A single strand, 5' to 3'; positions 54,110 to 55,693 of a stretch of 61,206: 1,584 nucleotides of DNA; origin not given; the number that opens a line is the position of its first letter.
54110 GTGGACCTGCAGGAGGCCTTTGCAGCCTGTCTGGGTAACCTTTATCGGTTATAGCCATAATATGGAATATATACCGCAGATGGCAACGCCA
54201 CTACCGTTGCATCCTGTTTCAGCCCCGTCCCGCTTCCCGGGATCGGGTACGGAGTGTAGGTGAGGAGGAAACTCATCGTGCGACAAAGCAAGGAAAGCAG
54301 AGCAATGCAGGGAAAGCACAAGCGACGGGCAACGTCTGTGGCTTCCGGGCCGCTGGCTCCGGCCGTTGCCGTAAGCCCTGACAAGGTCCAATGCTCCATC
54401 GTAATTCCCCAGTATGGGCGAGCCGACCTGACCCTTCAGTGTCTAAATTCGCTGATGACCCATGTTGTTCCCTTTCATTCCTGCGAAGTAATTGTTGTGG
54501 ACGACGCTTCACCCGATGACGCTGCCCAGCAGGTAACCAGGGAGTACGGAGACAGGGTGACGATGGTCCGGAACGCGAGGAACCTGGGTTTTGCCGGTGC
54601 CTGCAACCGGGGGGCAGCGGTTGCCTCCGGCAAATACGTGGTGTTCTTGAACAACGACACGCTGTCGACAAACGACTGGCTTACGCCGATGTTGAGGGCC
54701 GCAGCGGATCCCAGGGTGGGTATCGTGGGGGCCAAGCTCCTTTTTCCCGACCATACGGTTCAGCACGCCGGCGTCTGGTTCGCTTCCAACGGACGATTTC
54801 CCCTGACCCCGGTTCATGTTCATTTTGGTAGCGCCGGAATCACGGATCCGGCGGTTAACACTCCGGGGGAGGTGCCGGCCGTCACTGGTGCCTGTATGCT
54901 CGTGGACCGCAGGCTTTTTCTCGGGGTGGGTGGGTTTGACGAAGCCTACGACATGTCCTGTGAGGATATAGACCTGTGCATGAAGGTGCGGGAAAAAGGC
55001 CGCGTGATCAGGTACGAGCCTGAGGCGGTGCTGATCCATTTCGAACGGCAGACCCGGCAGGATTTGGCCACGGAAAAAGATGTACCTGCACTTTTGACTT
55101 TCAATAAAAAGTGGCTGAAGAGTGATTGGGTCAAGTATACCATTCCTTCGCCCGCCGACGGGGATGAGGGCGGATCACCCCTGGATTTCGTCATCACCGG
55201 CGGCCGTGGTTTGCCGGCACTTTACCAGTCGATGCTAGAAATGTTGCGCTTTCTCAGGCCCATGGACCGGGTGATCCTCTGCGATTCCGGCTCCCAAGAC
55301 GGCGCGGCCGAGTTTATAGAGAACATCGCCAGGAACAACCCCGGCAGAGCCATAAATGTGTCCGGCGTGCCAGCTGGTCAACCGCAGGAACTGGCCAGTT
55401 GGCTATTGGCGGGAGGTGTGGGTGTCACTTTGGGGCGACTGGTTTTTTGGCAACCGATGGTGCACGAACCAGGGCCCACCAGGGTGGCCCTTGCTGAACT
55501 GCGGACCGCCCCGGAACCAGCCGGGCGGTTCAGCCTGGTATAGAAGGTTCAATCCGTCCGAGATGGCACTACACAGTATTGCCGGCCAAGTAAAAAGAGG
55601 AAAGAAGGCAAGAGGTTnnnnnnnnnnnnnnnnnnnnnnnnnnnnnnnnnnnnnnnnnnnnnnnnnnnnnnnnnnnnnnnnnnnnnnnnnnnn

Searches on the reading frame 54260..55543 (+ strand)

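Call 83: search_protein_families(library=ncbifam, proteins=[window:54260-55543:+], max_evalue=0.00001)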
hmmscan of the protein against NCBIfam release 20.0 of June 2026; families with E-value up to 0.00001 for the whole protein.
window:54260-55543:+ (427 aa): 19 families
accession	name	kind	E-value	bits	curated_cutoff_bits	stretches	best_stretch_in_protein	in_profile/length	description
TIGR03965.1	mycofact_glyco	equivalog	8.4e-40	137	280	1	33-268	64-288/467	mycofactocin biosynthesis glycosyltransferase MftF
NF041875.1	EPS_EpsD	equivalog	3.2e-24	86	370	1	46-264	2-210/325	exopolysaccharide biosynthesis glycosyltransferase EpsD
TIGR03937.1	PgaC_IcaA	equivalog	8.3e-19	67.8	422.3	1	43-156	45-159/407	poly-beta-1,6-N-acetyl-D-glucosamine synthase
TIGR04283.1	glyco_like_mftF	equivalog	9e-17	61.4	182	1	46-176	2-125/221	TIGR04283 family arsenosugar biosynthesis glycosyltransferase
NF007482.0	PRK10073.1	equivalog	1e-12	47.7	423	1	42-138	5-100/334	glycosyltransferase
NF038299.1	EPS_HpsN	equivalog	3.8e-12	45.8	425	1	45-265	3-225/317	hormogonium polysaccharide biosynthesis glycosyltransferase HpsN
NF041394.1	GtaseAglG_Halo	equivalog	7.3e-12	45.2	440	1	46-261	4-216/304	glucosyl-dolichyl phosphate glucuronosyltransferase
NF045692.1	OglycostaseCruG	equivalog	1.2e-09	37.7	600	1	29-250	27-245/386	2'-O-glycosyltransferase CruG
NF053739.1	GlytfEpsEBac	equivalog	1.3e-09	37.4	450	1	46-141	4-100/265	glycosyltransferase EpsE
NF038302.1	EPS_HpsE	equivalog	1.5e-09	37.3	300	1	44-159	2-123/307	hormogonium polysaccharide biosynthesis glycosyltransferase HpsE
TIGR03469.1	HpnB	hypoth_equivalog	7.3e-09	35.1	379.25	1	44-251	45-254/386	hopene-associated glycosyltransferase HpnB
NF050050.1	ProtGlycPglI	equivalog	1.6e-08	34.3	500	1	44-147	3-107/306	GalNAc(5)-diNAcBac-PP-undecaprenol beta-1,3-glucosyltransferase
NF047683.1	TeichurnBiosyTuaG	equivalog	1.8e-08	34.4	400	1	42-141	5-104/252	teichuronic acid biosynthesis protein TuaG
TIGR03111.1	glyc2_xrt_Gpos1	hypoth_equivalog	1.5e-07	30.6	363.95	1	44-161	50-170/439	TIGR03111 family XrtG-associated glycosyltransferase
TIGR01556.1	rhamnosyltran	subfamily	1.8e-07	30.6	200.55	1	59-261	7-201/281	rhamnosyltransferase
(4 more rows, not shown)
